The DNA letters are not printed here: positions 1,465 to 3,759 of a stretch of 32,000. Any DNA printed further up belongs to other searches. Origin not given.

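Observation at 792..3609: Glycyl radical enzyme and its activase embedded in a capsular polysaccharide operon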

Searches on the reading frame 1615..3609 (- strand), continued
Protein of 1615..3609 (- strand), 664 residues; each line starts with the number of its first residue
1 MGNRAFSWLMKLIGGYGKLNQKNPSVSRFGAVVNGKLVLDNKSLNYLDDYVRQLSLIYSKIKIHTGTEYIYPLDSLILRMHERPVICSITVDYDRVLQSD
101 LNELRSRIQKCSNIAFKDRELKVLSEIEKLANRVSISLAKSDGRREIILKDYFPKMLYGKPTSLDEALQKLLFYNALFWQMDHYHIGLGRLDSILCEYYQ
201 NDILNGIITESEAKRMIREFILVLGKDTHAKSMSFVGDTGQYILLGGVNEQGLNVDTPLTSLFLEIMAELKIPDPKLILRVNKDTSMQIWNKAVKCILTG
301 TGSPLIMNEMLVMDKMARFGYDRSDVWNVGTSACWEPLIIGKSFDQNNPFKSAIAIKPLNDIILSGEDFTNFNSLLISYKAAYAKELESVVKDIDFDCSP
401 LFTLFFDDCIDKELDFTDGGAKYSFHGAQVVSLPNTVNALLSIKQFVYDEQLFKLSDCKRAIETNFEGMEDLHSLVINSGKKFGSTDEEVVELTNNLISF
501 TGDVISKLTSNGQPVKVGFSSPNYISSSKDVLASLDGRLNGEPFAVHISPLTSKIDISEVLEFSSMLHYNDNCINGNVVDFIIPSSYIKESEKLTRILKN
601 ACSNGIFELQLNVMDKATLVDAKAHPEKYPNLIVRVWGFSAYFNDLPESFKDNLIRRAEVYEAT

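Call 59: find_encoding_contigs(protein=P0297, flank=10000, max_places=2)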
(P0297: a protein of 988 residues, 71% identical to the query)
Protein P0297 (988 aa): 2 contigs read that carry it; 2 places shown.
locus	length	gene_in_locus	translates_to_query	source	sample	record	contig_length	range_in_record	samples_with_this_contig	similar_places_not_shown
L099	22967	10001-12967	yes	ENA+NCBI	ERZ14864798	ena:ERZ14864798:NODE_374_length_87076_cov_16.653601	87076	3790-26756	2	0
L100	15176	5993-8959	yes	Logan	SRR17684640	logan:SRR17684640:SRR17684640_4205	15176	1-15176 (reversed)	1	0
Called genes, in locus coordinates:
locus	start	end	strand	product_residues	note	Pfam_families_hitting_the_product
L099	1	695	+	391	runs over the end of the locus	PF00589:Phage_integrase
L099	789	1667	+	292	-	PF04203:Sortase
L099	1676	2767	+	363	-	PF03816:LytR_cpsA_psr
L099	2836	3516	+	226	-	-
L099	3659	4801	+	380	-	PF13477:Glyco_trans_4_2, PF13439:Glyco_transf_4, PF13579:Glyco_trans_4_4, PF20706:GT4-conflict, PF00534:Glycos_transf_1, PF13692:Glyco_trans_1_4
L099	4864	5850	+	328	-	PF00535:Glycos_transf_2, PF13641:Glyco_tranf_2_3 (weak)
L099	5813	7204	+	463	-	-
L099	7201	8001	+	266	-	PF01061:ABC2_membrane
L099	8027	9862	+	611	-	PF00005:ABC_tran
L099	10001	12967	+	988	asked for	PF00535:Glycos_transf_2, PF13641:Glyco_tranf_2_3, PF02901:PFL-like, PF01228:Gly_radical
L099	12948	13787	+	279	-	PF13353:Fer4_12, PF04055:Radical_SAM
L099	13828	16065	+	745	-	PF00037:Fer4 (faint), PF12797:Fer4_2 (faint), PF12838:Fer4_7, PF13187:Fer4_9, PF14697:Fer4_21 (weak), PF13237:Fer4_10 (weak), PF04432:FrhB_FdhB_C, PF04230:PS_pyruv_trans, +3 more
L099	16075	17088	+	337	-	PF00535:Glycos_transf_2 (weak)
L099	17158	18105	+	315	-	-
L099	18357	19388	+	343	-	PF12784:PDDEXK_2 (weak)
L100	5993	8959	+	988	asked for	PF00535:Glycos_transf_2, PF13641:Glyco_tranf_2_3, PF02901:PFL-like, PF01228:Gly_radical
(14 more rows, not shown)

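Call 64: find_homologous_proteins(query=P0196, max_evalue=1e-30)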
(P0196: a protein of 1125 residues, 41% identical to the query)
Query P0196 (1125 aa): 31 proteins with E <= 1e-30 among 8000 candidates.
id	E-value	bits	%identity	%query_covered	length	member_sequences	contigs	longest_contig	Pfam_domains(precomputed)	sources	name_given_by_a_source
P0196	0.0e+0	2443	100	100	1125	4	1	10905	PF01943.23,PF02901.21,PF13440.12,PF03023.20,PF01228.27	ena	-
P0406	0.0e+0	1590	64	100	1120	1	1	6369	PF01943.23,PF02901.21,PF13440.12,PF03023.20,PF01228.27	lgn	-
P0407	0.0e+0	1285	53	100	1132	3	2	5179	PF01943.23,PF02901.21,PF13440.12,PF03023.20,PF01228.27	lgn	-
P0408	0.0e+0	1274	54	100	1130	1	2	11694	PF01943.23,PF02901.21,PF13440.12,PF03023.20,PF01228.27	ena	-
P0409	0.0e+0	1260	53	100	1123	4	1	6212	PF01943.23,PF02901.21,PF13440.12,PF03023.20,PF01228.27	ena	-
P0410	0.0e+0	1221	52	100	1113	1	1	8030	PF01943.23,PF02901.21,PF13440.12,PF03023.20,PF01228.27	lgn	-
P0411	1.7e-118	416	45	44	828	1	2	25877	PF01757.29,PF01943.23,PF13440.12,PF03023.20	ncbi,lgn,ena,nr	ncbi:MAG: oligosaccharide flippase family protein [Clostridia bacterium]|nr:oligosaccharide flippase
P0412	7.8e-117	410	45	42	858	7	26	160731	PF03275.20,PF01943.23,PF01593.31,PF13450.13,PF13440.12,PF03023.20,PF12831.14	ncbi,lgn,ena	-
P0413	2.3e-113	399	45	42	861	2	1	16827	PF01757.29,PF01943.23,PF13440.12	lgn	-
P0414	2.6e-112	395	45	41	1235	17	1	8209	PF01757.29,PF01943.23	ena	-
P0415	6.4e-112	394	43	41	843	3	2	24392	PF01943.23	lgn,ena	-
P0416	1.5e-110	389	45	41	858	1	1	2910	PF01757.29,PF01943.23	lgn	-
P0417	1.1e-109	387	44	42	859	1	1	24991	PF01757.29,PF01943.23,PF13440.12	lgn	-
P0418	1.3e-109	386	44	42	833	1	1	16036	PF01757.29,PF01943.23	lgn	-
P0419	7.5e-109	384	41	42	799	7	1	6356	PF01943.23,PF04321.24,PF16363.12,PF02719.22,PF01073.26,PF01370.28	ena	-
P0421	9.0e-102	360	42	42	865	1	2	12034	PF03275.20,PF01943.23,PF13450.13,PF13440.12,PF03023.20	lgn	-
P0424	5.9e-94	334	39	42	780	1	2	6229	PF03275.20,PF01943.23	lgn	-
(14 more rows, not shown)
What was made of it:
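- Wzx-GRE fusions occur in 6 clusters at 52-100% identity (call 64).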

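Call 65: find_encoding_contigs(protein=P0408, flank=10000, max_places=2)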
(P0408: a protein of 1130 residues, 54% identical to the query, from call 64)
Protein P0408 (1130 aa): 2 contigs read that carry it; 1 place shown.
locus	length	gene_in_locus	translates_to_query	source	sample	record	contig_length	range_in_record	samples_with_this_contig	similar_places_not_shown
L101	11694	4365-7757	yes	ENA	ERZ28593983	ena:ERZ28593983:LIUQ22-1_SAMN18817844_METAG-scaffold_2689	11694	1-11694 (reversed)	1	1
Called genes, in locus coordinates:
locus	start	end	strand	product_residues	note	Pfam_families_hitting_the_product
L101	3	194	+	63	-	?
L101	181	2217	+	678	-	PF00535:Glycos_transf_2, PF10111:Glyco_tranf_2_2 (weak), PF13641:Glyco_tranf_2_3, PF13439:Glyco_transf_4, PF20706:GT4-conflict (weak), PF00534:Glycos_transf_1, PF13692:Glyco_trans_1_4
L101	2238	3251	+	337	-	PF13641:Glyco_tranf_2_3 (weak), PF00535:Glycos_transf_2, PF10111:Glyco_tranf_2_2 (weak)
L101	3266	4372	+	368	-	PF00890:FAD_binding_2 (weak), PF01266:DAO (weak), PF01593:Amino_oxidase, PF13450:NAD_binding_8, PF03275:GLF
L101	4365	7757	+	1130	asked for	PF01943:Polysacc_synt, PF13440:Polysacc_synt_3, PF03023:MurJ, PF02901:PFL-like, PF01228:Gly_radical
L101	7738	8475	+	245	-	PF13353:Fer4_12, PF04055:Radical_SAM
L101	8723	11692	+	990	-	?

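Call 66: find_encoding_contigs(protein=P0370, flank=10000, max_places=3)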
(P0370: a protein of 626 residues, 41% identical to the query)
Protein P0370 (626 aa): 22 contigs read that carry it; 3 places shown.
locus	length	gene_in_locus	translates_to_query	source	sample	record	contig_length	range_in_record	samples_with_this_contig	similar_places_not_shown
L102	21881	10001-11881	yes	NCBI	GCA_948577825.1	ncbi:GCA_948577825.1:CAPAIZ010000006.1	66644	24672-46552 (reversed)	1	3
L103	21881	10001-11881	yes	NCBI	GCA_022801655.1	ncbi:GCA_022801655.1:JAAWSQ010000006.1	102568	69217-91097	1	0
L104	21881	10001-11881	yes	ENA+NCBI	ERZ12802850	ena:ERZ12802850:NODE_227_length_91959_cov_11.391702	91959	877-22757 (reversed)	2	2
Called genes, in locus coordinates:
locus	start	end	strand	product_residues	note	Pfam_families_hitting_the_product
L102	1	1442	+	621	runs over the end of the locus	PF13727:CoA_binding_3, PF07993:NAD_binding_4 (faint), PF01073:3Beta_HSD, PF01370:Epimerase, PF02719:Polysacc_synt_2, PF04321:RmlD_sub_bind, PF16363:GDP_Man_Dehyd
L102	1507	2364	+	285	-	PF02397:Bac_transf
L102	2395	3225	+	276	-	PF04321:RmlD_sub_bind (weak), PF01073:3Beta_HSD, PF01370:Epimerase, PF13460:NAD_binding_10, PF16363:GDP_Man_Dehyd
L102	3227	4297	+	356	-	PF13439:Glyco_transf_4 (weak), PF00534:Glycos_transf_1, PF13692:Glyco_trans_1_4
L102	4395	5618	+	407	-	PF13439:Glyco_transf_4, PF13579:Glyco_trans_4_4, PF00534:Glycos_transf_1, PF13692:Glyco_trans_1_4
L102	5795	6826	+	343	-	PF00535:Glycos_transf_2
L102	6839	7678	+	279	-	PF00535:Glycos_transf_2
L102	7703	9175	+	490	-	PF14296:O-ag_pol_Wzy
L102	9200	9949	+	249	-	PF14393:DUF4422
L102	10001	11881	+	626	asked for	PF02901:PFL-like, PF01228:Gly_radical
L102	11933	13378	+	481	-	PF01943:Polysacc_synt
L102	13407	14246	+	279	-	PF13353:Fer4_12, PF04055:Radical_SAM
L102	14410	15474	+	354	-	PF01370:Epimerase, PF02719:Polysacc_synt_2, PF05368:NmrA (weak), PF01073:3Beta_HSD, PF07993:NAD_binding_4 (weak), PF13460:NAD_binding_10, PF16363:GDP_Man_Dehyd, PF08485:Polysacc_syn_2C, +1 more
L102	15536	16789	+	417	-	PF01370:Epimerase, PF14667:Polysacc_synt_C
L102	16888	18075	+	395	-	PF02350:Epimerase_2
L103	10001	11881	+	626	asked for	PF02901:PFL-like, PF01228:Gly_radical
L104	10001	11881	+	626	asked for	PF02901:PFL-like, PF01228:Gly_radical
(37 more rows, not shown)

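Call 74: find_encoding_contigs(protein=P0334, flank=10000, max_places=2)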
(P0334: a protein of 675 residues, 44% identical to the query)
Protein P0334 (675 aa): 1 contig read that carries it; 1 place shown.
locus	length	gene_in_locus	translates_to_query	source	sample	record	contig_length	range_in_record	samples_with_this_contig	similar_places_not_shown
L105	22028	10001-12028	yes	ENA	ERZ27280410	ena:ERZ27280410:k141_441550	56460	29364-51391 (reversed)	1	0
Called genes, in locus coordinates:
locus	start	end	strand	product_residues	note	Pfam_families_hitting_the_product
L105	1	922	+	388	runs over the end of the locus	PF09314:DUF1972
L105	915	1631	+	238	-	PF02146:SIR2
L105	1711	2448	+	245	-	PF00005:ABC_tran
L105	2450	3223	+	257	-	PF01061:ABC2_membrane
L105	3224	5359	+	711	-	PF00535:Glycos_transf_2, PF10111:Glyco_tranf_2_2 (weak), PF13641:Glyco_tranf_2_3, PF00535:Glycos_transf_2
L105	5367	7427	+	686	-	PF24677:DUF7657, PF24672:DUF7654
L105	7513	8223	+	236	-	PF00535:Glycos_transf_2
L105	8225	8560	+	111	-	PF10066:DUF2304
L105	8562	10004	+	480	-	PF01943:Polysacc_synt, PF13440:Polysacc_synt_3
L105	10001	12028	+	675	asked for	PF02901:PFL-like, PF01228:Gly_radical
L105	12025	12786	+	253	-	PF13353:Fer4_12, PF04055:Radical_SAM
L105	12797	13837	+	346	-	PF00535:Glycos_transf_2, PF10111:Glyco_tranf_2_2 (weak), PF13641:Glyco_tranf_2_3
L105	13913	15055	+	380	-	-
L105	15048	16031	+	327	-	PF00970:FAD_binding_6, PF00175:NAD_binding_1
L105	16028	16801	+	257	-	PF21982:RecX_HTH1, PF21981:RecX_HTH3 (faint)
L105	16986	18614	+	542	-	-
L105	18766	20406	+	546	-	PF00485:PRK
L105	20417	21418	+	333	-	PF00044:Gp_dh_N, PF02800:Gp_dh_C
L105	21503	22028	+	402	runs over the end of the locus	PF00162:PGK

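Call 81: find_encoding_contigs(protein=P0412, flank=8000, max_places=4)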
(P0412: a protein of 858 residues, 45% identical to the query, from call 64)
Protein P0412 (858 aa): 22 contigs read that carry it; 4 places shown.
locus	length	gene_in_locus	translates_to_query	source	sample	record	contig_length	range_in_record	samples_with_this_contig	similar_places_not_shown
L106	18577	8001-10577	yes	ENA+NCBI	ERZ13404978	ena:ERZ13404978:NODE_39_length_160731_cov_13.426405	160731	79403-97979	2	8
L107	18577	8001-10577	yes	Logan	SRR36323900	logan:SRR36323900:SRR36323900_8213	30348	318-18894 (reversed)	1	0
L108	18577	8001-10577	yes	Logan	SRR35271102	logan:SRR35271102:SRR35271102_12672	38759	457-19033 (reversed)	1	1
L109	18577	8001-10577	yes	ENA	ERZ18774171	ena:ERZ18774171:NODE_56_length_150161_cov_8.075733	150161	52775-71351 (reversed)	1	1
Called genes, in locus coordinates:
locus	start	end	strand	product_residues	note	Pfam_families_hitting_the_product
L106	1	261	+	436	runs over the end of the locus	PF03446:NAD_binding_2 (weak), PF03721:UDPG_MGDP_dh_N, PF00984:UDPG_MGDP_dh, PF03720:UDPG_MGDP_dh_C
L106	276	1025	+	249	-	PF04991:LicD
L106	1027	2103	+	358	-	PF13439:Glyco_transf_4, PF13477:Glyco_trans_4_2, PF13579:Glyco_trans_4_4, PF20706:GT4-conflict, PF00534:Glycos_transf_1, PF13692:Glyco_trans_1_4, PF13524:Glyco_trans_1_2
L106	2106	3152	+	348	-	-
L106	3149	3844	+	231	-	PF00483:NTP_transferase (weak), PF01128:IspD, PF12804:NTP_transf_3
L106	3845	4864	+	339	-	PF08240:ADH_N, PF16912:Glu_dehyd_C (weak), PF00107:ADH_zinc_N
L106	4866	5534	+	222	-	PF00834:Ribul_P_3_epim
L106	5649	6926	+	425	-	PF19863:DUF6337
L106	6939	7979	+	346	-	PF26334:Gtf3_N, PF26337:Gtf3_C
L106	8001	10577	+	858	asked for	PF01943:Polysacc_synt, PF13440:Polysacc_synt_3, PF03023:MurJ, PF01593:Amino_oxidase, PF12831:FAD_oxidored (weak), PF13450:NAD_binding_8, PF03275:GLF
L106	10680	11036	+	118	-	PF05154:TM2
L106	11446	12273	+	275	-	PF01116:F_bP_aldolase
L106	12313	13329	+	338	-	PF00294:PfkB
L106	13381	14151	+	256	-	PF04962:KduI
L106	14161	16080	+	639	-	PF02776:TPP_enzyme_N, PF00205:TPP_enzyme_M, PF02775:TPP_enzyme_C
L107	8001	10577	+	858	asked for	PF01943:Polysacc_synt, PF13440:Polysacc_synt_3, PF03023:MurJ, PF01593:Amino_oxidase, PF12831:FAD_oxidored (weak), PF13450:NAD_binding_8, PF03275:GLF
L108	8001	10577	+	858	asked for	PF01943:Polysacc_synt, PF13440:Polysacc_synt_3, PF03023:MurJ, PF01593:Amino_oxidase, PF12831:FAD_oxidored (weak), PF13450:NAD_binding_8, PF03275:GLF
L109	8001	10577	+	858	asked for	PF01943:Polysacc_synt, PF13440:Polysacc_synt_3, PF03023:MurJ, PF01593:Amino_oxidase, PF12831:FAD_oxidored (weak), PF13450:NAD_binding_8, PF03275:GLF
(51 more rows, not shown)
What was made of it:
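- Tried and rejected: I looked for a Wzx-GLF fusion next to a GRE (call 81).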
